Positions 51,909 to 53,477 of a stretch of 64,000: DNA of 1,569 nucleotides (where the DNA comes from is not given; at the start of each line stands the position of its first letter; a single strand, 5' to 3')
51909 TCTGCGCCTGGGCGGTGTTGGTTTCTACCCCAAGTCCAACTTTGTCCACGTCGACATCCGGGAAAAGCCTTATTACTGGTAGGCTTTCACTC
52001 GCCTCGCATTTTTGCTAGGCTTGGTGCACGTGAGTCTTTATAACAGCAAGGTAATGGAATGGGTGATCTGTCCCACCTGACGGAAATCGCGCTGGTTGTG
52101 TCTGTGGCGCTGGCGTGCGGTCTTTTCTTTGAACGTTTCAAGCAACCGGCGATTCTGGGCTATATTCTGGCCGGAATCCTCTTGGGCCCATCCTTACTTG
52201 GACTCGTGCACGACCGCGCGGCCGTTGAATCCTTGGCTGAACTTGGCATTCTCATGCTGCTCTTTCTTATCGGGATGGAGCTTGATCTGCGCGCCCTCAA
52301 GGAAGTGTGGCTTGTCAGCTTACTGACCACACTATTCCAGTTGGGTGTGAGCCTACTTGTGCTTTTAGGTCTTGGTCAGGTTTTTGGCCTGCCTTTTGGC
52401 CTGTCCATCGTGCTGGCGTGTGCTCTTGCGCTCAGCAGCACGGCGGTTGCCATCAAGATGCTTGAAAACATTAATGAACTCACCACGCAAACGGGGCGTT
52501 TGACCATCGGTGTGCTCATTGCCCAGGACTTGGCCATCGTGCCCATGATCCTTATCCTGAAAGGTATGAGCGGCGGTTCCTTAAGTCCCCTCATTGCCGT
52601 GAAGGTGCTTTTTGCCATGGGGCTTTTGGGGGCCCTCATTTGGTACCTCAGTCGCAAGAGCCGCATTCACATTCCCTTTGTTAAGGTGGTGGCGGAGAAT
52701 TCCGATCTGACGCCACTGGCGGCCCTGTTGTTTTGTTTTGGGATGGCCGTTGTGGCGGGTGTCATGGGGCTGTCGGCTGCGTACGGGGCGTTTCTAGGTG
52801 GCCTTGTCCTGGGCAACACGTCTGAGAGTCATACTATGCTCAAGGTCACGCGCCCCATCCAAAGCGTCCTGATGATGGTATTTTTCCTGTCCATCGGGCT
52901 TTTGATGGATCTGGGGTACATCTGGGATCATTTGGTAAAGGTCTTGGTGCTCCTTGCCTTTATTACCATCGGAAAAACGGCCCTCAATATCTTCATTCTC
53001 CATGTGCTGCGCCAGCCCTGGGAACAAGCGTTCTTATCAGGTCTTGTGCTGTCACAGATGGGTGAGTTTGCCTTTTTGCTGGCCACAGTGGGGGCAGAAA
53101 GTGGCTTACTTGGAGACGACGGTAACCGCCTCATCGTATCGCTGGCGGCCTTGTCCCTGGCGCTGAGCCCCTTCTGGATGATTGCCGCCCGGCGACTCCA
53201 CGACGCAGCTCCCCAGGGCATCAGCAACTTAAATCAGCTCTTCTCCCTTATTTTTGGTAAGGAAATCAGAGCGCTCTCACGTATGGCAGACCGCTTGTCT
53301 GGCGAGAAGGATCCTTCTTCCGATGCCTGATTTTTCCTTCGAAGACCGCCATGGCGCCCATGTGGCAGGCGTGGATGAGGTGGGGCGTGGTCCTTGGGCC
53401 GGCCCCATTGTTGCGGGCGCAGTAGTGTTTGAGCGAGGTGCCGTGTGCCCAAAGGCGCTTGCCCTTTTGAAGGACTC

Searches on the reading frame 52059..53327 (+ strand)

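Call 81: search_protein_families(library=pfam, proteins=[window:52059-53327:+], max_evalue=0.00001)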
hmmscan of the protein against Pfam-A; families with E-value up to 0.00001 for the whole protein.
window:52059-53327:+ (423 aa): 1 family
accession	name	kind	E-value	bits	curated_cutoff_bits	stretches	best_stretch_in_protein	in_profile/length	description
PF00999.27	Na_H_Exchanger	-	9.6e-52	176.5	26.2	1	15-373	2-373/375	Sodium/hydrogen exchanger, transmembrane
